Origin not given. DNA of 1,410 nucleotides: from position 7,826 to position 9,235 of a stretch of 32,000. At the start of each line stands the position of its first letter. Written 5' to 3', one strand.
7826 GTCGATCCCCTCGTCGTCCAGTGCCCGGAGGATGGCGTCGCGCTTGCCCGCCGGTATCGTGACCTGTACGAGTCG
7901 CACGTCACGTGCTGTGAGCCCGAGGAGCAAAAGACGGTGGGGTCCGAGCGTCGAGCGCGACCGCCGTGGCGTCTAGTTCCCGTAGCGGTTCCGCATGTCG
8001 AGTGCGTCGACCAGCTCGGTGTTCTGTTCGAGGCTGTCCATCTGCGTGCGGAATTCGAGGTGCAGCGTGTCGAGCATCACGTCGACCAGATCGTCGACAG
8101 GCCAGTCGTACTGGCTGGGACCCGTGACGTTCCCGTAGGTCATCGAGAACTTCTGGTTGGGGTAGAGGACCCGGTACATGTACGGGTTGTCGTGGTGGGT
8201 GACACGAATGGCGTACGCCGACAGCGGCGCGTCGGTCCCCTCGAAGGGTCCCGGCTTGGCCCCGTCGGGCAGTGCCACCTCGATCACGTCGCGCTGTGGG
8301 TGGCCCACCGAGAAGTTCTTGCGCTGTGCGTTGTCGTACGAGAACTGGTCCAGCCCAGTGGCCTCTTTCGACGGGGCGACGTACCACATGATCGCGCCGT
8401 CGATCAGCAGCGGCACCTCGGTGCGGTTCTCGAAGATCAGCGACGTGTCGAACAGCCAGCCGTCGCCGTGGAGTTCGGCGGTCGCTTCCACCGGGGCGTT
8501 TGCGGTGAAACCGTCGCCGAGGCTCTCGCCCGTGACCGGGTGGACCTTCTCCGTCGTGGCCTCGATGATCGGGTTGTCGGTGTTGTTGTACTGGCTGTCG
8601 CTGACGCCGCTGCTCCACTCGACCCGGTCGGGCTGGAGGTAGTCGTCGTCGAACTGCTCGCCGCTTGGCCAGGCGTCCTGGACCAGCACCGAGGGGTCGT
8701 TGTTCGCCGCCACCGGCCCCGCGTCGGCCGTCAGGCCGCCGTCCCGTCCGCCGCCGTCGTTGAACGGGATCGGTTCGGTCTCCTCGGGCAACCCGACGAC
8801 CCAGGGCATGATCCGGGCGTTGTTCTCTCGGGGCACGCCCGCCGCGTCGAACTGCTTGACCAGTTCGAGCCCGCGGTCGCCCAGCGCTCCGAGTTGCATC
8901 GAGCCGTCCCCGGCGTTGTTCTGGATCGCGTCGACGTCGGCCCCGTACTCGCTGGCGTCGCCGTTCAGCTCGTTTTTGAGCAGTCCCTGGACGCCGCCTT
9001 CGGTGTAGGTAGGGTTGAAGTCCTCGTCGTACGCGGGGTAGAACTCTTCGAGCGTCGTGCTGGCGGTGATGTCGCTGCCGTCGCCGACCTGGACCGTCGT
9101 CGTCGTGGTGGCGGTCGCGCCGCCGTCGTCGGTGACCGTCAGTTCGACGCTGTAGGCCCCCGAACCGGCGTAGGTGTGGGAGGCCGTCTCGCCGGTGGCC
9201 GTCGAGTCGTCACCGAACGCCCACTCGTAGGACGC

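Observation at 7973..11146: Unusual secreted architecture: two chitin-binding modules, five PKD repeats, a blue-copper domain and an unknown catalytic-size domain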

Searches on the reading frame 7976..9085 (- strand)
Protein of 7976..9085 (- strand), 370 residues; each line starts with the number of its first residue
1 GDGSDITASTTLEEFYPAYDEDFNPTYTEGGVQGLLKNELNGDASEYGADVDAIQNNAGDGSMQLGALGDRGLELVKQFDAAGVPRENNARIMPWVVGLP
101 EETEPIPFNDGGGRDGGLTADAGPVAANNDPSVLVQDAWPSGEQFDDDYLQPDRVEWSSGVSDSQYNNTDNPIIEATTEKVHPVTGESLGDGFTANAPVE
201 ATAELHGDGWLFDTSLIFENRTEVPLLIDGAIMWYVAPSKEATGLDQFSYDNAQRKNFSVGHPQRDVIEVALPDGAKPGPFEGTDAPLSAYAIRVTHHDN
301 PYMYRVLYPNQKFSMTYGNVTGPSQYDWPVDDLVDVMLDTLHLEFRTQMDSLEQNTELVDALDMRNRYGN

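Call 5: find_homologous_proteins(query=window:7976-9085:-)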
Query seq(370 aa) (370 aa): 31 proteins with E <= 0.001 among 5700 candidates.
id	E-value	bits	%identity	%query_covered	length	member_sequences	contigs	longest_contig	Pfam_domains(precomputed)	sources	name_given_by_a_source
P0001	8.9e-195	665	77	99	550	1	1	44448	PF02839.20,PF22352.3,PF00801.27,PF18911.7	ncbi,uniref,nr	ncbi:PKD domain-containing protein [Halobiforma nitratireducens]|uniref:PKD domain-containing protei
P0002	1.6e-186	638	75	99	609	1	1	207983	PF02839.20,PF22352.3,PF00801.27,PF18911.7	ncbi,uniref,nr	ncbi:PKD domain-containing protein [Natrarchaeobius halalkaliphilus]|uniref:PKD domain-containing pr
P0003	1.6e-184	632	75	98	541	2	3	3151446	PF02839.20,PF22352.3,PF00801.27,PF18911.7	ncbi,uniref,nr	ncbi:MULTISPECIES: PKD domain-containing protein [Halococcus]|uniref:PKD domain-containing protein n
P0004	8.8e-181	619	74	99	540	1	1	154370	PF02839.20,PF22352.3,PF00801.27,PF18911.7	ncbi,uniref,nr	ncbi:PKD domain-containing protein [Natrarchaeobius oligotrophus]|uniref:PKD domain-containing prote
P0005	1.6e-175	602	72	99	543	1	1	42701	PF02839.20,PF00801.27,PF18911.7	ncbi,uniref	ncbi:PKD domain-containing protein [Natrarchaeobius sp. A-rgal3]|uniref:PKD domain-containing protei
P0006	2.8e-88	315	47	100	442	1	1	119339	PF00801.27,PF18911.7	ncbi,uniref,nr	ncbi:PKD domain-containing protein [Natrialba chahannaoensis]|uniref:PKD domain-containing protein n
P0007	6.6e-86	307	46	100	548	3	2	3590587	PF02839.20,PF00801.27,PF18911.7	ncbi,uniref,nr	ncbi:PKD domain-containing protein [Natrinema longum]|uniref:PKD domain-containing protein n=1 Tax=N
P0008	2.8e-62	229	38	99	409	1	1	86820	-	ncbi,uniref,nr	ncbi:hypothetical protein [Halocatena pleomorpha]|uniref:Uncharacterized protein n=1 Tax=Halocatena 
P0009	6.3e-61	225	38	99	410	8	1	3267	-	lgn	-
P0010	1.8e-60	223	38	99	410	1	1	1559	-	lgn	-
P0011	1.4e-59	220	39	99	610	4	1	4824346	-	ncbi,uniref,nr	ncbi:hypothetical protein ACFQMA_07470 [Halosimplex aquaticum]|uniref:Uncharacterized protein n=1 Ta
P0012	1.5e-59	220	37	99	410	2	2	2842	-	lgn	-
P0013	4.9e-59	219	38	99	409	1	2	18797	-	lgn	-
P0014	2.2e-58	216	36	99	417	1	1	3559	-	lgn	-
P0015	4.4e-58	215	38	99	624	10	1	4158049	-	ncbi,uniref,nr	ncbi:hypothetical protein I7X12_06420 [Halosimplex litoreum]|uniref:Uncharacterized protein n=1 Tax=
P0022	1.1e-55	208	38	99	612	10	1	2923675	-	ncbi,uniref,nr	ncbi:hypothetical protein SVXHr_2160 [Halorhabdus sp. SVX81]|uniref:hypothetical protein n=1 Tax=Hal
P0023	2.3e-55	206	37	99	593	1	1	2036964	-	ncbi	ncbi:hypothetical protein GCM10028857_13950 [Salinarchaeum chitinilyticum]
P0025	1.2e-52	198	36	99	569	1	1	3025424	-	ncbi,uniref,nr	ncbi:hypothetical protein [Halopiger goleimassiliensis]|uniref:hypothetical protein n=1 Tax=Halopige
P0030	2.9e-47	180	37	99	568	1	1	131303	-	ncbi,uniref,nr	ncbi:hypothetical protein [Natronobiforma cellulositropha]|uniref:hypothetical protein n=1 Tax=Natro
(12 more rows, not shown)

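Call 14: predict_structure(alignment_id=A1)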
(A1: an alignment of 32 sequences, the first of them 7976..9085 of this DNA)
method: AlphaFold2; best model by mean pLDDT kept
length: 370 residues; sequences in the alignment: 32
mean_pLDDT: 85.3   pTM: 0.88
mean pLDDT of the five models: 85.3, 84.3, 82.6, 82.5, 81.4
residues with pLDDT >= 90: 179; 70-90: 147; 50-70: 38; < 50: 6
segments of 3 or more residues with pLDDT < 50: 1-3
pLDDT, mean of each block of 10 residues (from residue 1): 74 88 56 58 76 83 91 92 90 79 79 76 91 86 80 69 92 97 96 95 90 92 91 95 89 74 89 95 94 88 85 89 76 97 90 88 86
secondary structure, 60 per line:
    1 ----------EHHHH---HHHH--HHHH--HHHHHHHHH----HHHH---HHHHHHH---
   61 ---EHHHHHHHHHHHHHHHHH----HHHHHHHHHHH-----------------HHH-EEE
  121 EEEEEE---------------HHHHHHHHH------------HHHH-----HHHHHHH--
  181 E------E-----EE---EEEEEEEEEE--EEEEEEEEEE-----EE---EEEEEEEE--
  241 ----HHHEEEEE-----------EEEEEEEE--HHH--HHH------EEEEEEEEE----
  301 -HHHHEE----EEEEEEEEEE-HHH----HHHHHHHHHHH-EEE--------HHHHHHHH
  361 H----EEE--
elements in order: H12-15 H19-22 H25-28 H31-39 H44-47 H51-57 H65-81 H86-96 E118-126 H142-150 H163-166 H172-178 E199-208 E211-220 E231-238 E248-252 E264-271 E288-296 H302-305 E312-321 H330-340 E342-344 H353-361 E366-368

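Call 16: fold_search(model_id=the predicted structure, library=pdb)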
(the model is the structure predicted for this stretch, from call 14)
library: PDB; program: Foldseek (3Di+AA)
matches with E <= 10: 829; with E <= 0.001: 3
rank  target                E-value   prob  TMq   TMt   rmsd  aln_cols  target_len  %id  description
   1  4b9p                  7.4e-04  0.97  0.22  0.42   8.8       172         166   11  Biomass sensoring module from putative Rsgi2 protein of Clostridium thermocellum resemble family 3 carbohydrate-binding  (released 2013-09-11)
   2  2wob_E                7.9e-04  0.95  0.21  0.40   6.8       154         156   12  3b' carbohydrate-binding module from the Cel9V glycoside hydrolase from Clostridium thermocellum. Orthorhombic structu (released 2009-12-29)
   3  1nbc_A                8.4e-04  0.96  0.22  0.43   6.9       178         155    7  BACTERIAL TYPE 3A CELLULOSE-BINDING DOMAIN (released 1997-09-26)
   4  4b9f_A                1.0e-03  0.95  0.22  0.44   7.0       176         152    8  High resolution structure for family 3a carbohydrate binding module from the cipA scaffolding of clostridium thermocel (released 2012-09-12)
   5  2wo4                  1.1e-03  0.97  0.23  0.46   6.9       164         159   12  3b' carbohydrate-binding module from the Cel9V glycoside hydrolase from Clostridium thermocellum, in-house data (released 2009-12-29)
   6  6xx1_A                1.3e-03  0.98  0.25  0.52   5.8       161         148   10  The unique CBM3-Clocl_1192 of Hungateiclostridium clariflavum (released 2020-05-06)
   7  6sl4_A                1.9e-03  0.97  0.24  0.48   6.6       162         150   10  The unique CBM-Cthe_0271 of Ruminiclostridium thermocellum (released 2020-03-18)
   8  2wob_A                2.1e-03  0.96  0.24  0.48   6.2       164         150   11  3b' carbohydrate-binding module from the Cel9V glycoside hydrolase from Clostridium thermocellum. Orthorhombic structu (released 2009-12-29)
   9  8ose                  2.3e-03  0.98  0.20  0.14   6.7       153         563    9  C. perfringens chitinase CP4_3455 in complex with inhibitor bisdionin C (released 2023-07-12)
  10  2xbt                  2.4e-03  0.82  0.19  0.37   7.0       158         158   11  Structure of a scaffoldin carbohydrate-binding module family 3b from the cellulosome of Bacteroides cellulosolvens: Stru (released 2011-04-06)
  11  2wob_C                2.7e-03  0.87  0.22  0.42   6.3       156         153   13  3b' carbohydrate-binding module from the Cel9V glycoside hydrolase from Clostridium thermocellum. Orthorhombic structu (released 2009-12-29)
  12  6xx1_C                3.1e-03  0.95  0.23  0.48   6.5       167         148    9  The unique CBM3-Clocl_1192 of Hungateiclostridium clariflavum (released 2020-05-06)
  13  8oye_A                4.7e-03  0.96  0.20  0.14   6.7       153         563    9  Clostridium perfringens chitinase CP4_3455 E196Q with chitin (released 2023-07-12)
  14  4b96                  4.7e-03  0.87  0.20  0.42   7.0       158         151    5  Family 3b carbohydrate-binding module from the biomass sensoring system of Clostridium clariflavum (released 2013-09-18)
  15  3bs6_A                4.7e-03  0.23  0.14  0.19  11.7       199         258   10  1.8 Angstrom crystal structure of the periplasmic domain of the membrane insertase YidC (released 2008-02-12)
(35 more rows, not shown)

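Call 24: find_encoding_contigs(protein=P0003, flank=10000, max_places=2)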
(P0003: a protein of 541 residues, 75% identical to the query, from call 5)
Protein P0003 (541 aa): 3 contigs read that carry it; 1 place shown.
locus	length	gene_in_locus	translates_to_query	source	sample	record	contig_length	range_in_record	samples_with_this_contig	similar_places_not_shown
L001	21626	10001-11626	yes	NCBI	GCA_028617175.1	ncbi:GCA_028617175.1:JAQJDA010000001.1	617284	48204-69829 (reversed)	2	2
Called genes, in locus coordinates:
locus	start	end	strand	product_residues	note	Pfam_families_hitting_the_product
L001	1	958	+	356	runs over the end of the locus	PF08240:ADH_N, PF16912:Glu_dehyd_C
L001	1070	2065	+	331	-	PF13527:Acetyltransf_9 (faint), PF00583:Acetyltransf_1 (weak), PF13508:Acetyltransf_7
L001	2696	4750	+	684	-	-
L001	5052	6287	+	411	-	PF00801:PKD, PF18911:PKD_4, PF22352:K319L-like_PKD, PF00704:Glyco_hydro_18 (faint)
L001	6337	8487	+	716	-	PF02839:CBM_5_12, PF02839:CBM_5_12, PF00801:PKD, PF18911:PKD_4, PF22352:K319L-like_PKD, PF00801:PKD, PF18911:PKD_4, PF22352:K319L-like_PKD, +2 more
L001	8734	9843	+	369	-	PF02839:CBM_5_12, PF00704:Glyco_hydro_18 (weak)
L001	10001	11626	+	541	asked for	PF02839:CBM_5_12, PF18911:PKD_4, PF00801:PKD, PF22352:K319L-like_PKD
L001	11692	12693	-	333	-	-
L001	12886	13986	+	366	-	PF00005:ABC_tran, PF17912:OB_MalK (weak), PF08402:TOBE_2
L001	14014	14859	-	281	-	PF00528:BPD_transp_1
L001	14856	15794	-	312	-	PF00528:BPD_transp_1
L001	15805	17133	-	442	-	PF01547:SBP_bac_1, PF13416:SBP_bac_8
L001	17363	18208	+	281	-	PF23441:SDR, PF00106:adh_short, PF01370:Epimerase (weak), PF08659:KR, PF13561:adh_short_C2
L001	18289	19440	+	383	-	-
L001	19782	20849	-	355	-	PF01883:FeS_assembly_P, PF10609:ParA, PF13614:AAA_31, PF01656:CbiA, PF09140:MipZ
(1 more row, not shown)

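Call 25: find_encoding_contigs(protein=P0001, flank=10000, max_places=1)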
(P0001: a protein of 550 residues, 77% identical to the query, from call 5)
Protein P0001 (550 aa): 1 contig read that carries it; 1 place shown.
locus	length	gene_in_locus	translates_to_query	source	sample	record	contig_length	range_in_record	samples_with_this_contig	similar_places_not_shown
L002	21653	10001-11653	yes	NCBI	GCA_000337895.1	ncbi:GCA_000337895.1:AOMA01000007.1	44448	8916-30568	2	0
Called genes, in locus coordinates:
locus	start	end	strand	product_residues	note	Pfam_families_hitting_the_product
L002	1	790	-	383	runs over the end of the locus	PF02746:MR_MLE_N, PF13378:MR_MLE_C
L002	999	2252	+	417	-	PF01547:SBP_bac_1, PF13416:SBP_bac_8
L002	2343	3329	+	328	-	PF00528:BPD_transp_1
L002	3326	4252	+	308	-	PF00528:BPD_transp_1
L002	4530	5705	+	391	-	PF00005:ABC_tran, PF17912:OB_MalK, PF08402:TOBE_2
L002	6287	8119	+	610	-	PF02839:CBM_5_12, PF00801:PKD, PF18911:PKD_4, PF00704:Glyco_hydro_18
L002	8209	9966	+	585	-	PF02839:CBM_5_12 (weak), PF18911:PKD_4, PF00801:PKD, PF22352:K319L-like_PKD (faint), PF00704:Glyco_hydro_18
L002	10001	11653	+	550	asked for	PF02839:CBM_5_12, PF00801:PKD, PF18911:PKD_4, PF22352:K319L-like_PKD (weak)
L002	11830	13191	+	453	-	PF02839:CBM_5_12 (weak), PF18911:PKD_4, PF00801:PKD, PF00704:Glyco_hydro_18 (weak)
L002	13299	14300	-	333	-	-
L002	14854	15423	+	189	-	-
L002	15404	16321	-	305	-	PF08271:Zn_Ribbon_TF, PF00382:TFIIB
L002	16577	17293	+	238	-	PF09844:DUF2071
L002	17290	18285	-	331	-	PF02423:OCD_Mu_crystall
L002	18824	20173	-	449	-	PF01547:SBP_bac_1, PF13416:SBP_bac_8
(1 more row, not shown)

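Call 26: find_encoding_contigs(protein=P0002, flank=10000, max_places=1)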
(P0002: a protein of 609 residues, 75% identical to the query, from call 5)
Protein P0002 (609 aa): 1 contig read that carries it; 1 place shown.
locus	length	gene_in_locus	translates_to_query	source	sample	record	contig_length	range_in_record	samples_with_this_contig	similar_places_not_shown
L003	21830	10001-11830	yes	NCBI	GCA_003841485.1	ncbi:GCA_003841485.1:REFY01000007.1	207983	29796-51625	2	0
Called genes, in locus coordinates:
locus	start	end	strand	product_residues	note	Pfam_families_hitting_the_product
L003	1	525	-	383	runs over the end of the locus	PF02746:MR_MLE_N, PF13378:MR_MLE_C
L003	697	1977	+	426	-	PF01547:SBP_bac_1, PF13416:SBP_bac_8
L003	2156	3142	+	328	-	PF00528:BPD_transp_1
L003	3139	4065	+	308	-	PF00528:BPD_transp_1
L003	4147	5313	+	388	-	PF00005:ABC_tran, PF17912:OB_MalK, PF08402:TOBE_2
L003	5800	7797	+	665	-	PF02839:CBM_5_12, PF00801:PKD, PF18911:PKD_4, PF00704:Glyco_hydro_18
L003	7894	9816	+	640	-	PF02839:CBM_5_12, PF00801:PKD, PF18911:PKD_4, PF22352:K319L-like_PKD (weak), PF00704:Glyco_hydro_18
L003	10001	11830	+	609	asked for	PF02839:CBM_5_12, PF00801:PKD, PF18911:PKD_4, PF22352:K319L-like_PKD (weak)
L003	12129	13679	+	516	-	PF02839:CBM_5_12, PF18911:PKD_4, PF00801:PKD, PF22352:K319L-like_PKD (weak)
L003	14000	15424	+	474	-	PF02839:CBM_5_12, PF00801:PKD, PF18911:PKD_4, PF22352:K319L-like_PKD (weak)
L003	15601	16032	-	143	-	PF20126:TumE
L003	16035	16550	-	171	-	PF12840:HTH_20 (weak), PF24033:DUF7342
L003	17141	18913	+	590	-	PF02839:CBM_5_12, PF00801:PKD, PF18911:PKD_4, PF00704:Glyco_hydro_18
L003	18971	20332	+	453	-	PF02839:CBM_5_12, PF18911:PKD_4, PF00801:PKD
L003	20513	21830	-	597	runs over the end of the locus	PF02927:CelD_N, PF00759:Glyco_hydro_9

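Call 27: find_encoding_contigs(protein=P0007, flank=10000, max_places=1)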
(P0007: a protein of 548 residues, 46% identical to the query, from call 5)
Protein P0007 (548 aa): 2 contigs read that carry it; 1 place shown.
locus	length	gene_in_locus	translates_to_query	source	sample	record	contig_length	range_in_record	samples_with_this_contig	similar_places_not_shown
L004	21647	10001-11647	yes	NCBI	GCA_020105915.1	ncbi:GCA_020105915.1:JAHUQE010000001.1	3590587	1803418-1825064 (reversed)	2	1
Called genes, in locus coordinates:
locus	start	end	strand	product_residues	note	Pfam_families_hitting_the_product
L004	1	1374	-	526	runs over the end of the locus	PF00933:Glyco_hydro_3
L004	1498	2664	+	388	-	PF00005:ABC_tran, PF13304:AAA_21 (faint), PF17912:OB_MalK, PF08402:TOBE_2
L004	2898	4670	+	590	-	PF02839:CBM_5_12, PF00801:PKD, PF18911:PKD_4, PF00704:Glyco_hydro_18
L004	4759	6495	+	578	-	PF02839:CBM_5_12 (weak), PF00801:PKD, PF18911:PKD_4, PF22352:K319L-like_PKD (weak), PF00704:Glyco_hydro_18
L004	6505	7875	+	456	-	PF02839:CBM_5_12 (weak), PF00801:PKD, PF18911:PKD_4, PF00704:Glyco_hydro_18 (weak)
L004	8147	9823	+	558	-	PF00082:Peptidase_S8, PF00801:PKD, PF18911:PKD_4, PF22352:K319L-like_PKD (weak)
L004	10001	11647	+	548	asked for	PF02839:CBM_5_12, PF00801:PKD, PF18911:PKD_4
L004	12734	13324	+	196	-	PF07826:IMP_cyclohyd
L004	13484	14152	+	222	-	PF00149:Metallophos, PF12850:Metallophos_2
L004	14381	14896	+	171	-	PF00132:Hexapep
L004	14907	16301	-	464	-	PF02878:PGM_PMM_I, PF02879:PGM_PMM_II, PF02880:PGM_PMM_III, PF00408:PGM_PMM_IV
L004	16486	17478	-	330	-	PF26236:DUF8054_N, PF26238:DUF8054_M, PF26237:DUF8054_C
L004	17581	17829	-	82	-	PF01541:GIY-YIG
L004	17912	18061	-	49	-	PF24444:DUF7563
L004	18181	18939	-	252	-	PF00731:AIRC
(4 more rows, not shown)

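Call 28: find_encoding_contigs(protein=P0030, flank=10000, max_places=1)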
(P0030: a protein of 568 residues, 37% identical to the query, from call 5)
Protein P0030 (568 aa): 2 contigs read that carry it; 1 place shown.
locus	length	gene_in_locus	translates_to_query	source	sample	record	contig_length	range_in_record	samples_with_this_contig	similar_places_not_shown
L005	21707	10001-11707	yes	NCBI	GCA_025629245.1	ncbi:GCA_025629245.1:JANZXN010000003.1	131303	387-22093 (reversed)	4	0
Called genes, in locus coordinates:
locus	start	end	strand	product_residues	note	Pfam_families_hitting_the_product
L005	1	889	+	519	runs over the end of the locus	PF00150:Cellulase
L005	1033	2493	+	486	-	PF00704:Glyco_hydro_18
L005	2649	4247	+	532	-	PF00150:Cellulase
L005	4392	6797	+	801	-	PF02839:CBM_5_12 (faint)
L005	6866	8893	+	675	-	PF02927:CelD_N, PF00759:Glyco_hydro_9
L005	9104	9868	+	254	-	-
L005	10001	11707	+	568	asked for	-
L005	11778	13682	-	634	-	PF01569:PAP2, PF22778:VCPO_2nd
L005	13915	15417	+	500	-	PF00150:Cellulase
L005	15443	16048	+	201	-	-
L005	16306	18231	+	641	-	PF00150:Cellulase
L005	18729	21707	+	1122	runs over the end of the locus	?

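Call 29: find_encoding_contigs(protein=P0022, flank=10000, max_places=1)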
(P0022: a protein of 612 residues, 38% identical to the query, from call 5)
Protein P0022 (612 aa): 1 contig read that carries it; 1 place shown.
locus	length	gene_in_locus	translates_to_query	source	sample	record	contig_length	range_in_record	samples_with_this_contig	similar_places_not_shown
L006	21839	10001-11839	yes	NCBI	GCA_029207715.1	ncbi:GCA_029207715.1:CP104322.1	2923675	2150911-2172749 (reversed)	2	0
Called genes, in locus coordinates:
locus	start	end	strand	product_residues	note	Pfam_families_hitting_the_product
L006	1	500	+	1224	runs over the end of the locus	PF00150:Cellulase, PF00041:fn3, PF10179:NDNF (faint), PF16323:DUF4959 (faint), PF16656:Pur_ac_phosph_N (faint), PF16893:fn3_2 (faint), PF19743:ASTN1_2_fn3 (faint), PF00041:fn3, +3 more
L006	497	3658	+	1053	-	PF26410:GH5_mannosidase, PF00150:Cellulase, PF00801:PKD, PF18911:PKD_4, PF00041:fn3, PF25059:FN3_DSCAM-DSCAML_C (faint), PF00041:fn3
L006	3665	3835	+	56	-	-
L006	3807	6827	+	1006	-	PF00150:Cellulase, PF00041:fn3, PF16893:fn3_2 (faint), PF25523:Ig_RIMBP2 (faint), PF25059:FN3_DSCAM-DSCAML_C (faint), PF03422:CBM_6, PF18099:CBM_35_2, PF00041:fn3, +1 more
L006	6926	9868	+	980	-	PF00759:Glyco_hydro_9, PF00942:CBM_3, PF00041:fn3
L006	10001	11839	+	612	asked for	-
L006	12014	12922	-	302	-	PF09202:Rio2_N, PF01163:RIO1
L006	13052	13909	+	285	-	PF01261:AP_endonuc_2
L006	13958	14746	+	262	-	PF13489:Methyltransf_23, PF13847:Methyltransf_31, PF08241:Methyltransf_11, PF08242:Methyltransf_12 (weak), PF13649:Methyltransf_25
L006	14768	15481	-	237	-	PF23378:DUF7095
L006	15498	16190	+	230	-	-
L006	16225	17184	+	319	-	PF22082:TtuA_LIM_N, PF01171:ATP_bind_3, PF01507:PAPS_reduct (weak)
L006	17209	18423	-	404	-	PF00091:Tubulin, PF12327:FtsZ_C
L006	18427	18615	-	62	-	PF01402:RHH_1, PF23434:DUF7120 (weak)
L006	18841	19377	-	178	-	-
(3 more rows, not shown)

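Call 30: find_encoding_contigs(protein=P0023, flank=10000, max_places=1)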
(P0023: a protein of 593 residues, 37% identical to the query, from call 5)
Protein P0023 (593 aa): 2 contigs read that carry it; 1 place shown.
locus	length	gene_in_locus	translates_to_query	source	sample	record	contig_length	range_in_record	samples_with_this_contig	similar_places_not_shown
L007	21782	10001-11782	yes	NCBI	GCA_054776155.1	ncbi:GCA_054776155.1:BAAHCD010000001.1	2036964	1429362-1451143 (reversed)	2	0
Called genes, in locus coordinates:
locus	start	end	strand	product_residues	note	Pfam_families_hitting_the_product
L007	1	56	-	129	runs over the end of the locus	PF00581:Rhodanese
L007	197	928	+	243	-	PF01902:Diphthami_syn_2_N, PF28410:Diphthami_syn_2_C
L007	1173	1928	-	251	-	PF13489:Methyltransf_23, PF13649:Methyltransf_25, PF13847:Methyltransf_31, PF08241:Methyltransf_11, PF08242:Methyltransf_12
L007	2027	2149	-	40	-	PF23547:Zn_ribbon_FGT1_1 (weak)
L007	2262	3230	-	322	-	PF00483:NTP_transferase, PF12804:NTP_transf_3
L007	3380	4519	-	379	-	PF01555:N6_N4_Mtase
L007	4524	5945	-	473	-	PF00890:FAD_binding_2 (weak), PF01134:GIDA (faint), PF01494:FAD_binding_3 (faint), PF04820:Trp_halogenase (faint), PF05834:Lycopene_cycl (faint), PF12831:FAD_oxidored (weak)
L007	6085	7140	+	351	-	PF01978:TrmB, PF11495:TrmB_EBD_N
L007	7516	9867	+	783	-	PF00150:Cellulase, PF00041:fn3, PF16656:Pur_ac_phosph_N (faint), PF16893:fn3_2 (faint), PF25059:FN3_DSCAM-DSCAML_C (faint), PF00041:fn3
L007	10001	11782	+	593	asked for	-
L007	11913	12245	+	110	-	PF00111:Fer2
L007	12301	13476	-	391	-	PF00581:Rhodanese, PF00753:Lactamase_B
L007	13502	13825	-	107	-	-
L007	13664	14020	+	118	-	PF00011:HSP20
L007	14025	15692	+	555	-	PF03109:ABC1, PF01636:APH (faint), PF27536:UbiB_helical (faint)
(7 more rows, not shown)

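Call 32: search_protein_representatives(alignment_id=A2)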
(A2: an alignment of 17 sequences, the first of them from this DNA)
Query: 17 sequences, 372 profile positions. Proteins with E-value up to 0.001 (for the whole library): 24; up to 1e-10: 21; up to 1e-30: 16. The best 24 are listed.
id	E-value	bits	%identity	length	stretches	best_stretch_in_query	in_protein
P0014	2.0e-176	603.3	-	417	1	1-372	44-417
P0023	1.1e-174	597.6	-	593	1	1-372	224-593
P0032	1.2e-154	531.6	-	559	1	1-372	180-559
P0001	5.9e-150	516.1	-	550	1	1-372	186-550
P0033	8.2e-149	512.4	-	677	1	1-372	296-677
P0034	2.3e-147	507.6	-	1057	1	1-372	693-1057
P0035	3.0e-144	497.4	-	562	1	2-372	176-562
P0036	2.0e-140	484.8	-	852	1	1-372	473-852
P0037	2.5e-139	481.2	-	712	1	2-372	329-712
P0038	2.8e-134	464.6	-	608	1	2-372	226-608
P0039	5.8e-105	368.1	-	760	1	1-372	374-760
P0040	6.7e-100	351.4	-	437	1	2-372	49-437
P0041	4.6e-91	322.3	-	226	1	144-372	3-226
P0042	6.3e-71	256.1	-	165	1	211-372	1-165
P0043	4.9e-66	240.0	-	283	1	1-168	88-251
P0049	9.3e-12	61.4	-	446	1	202-361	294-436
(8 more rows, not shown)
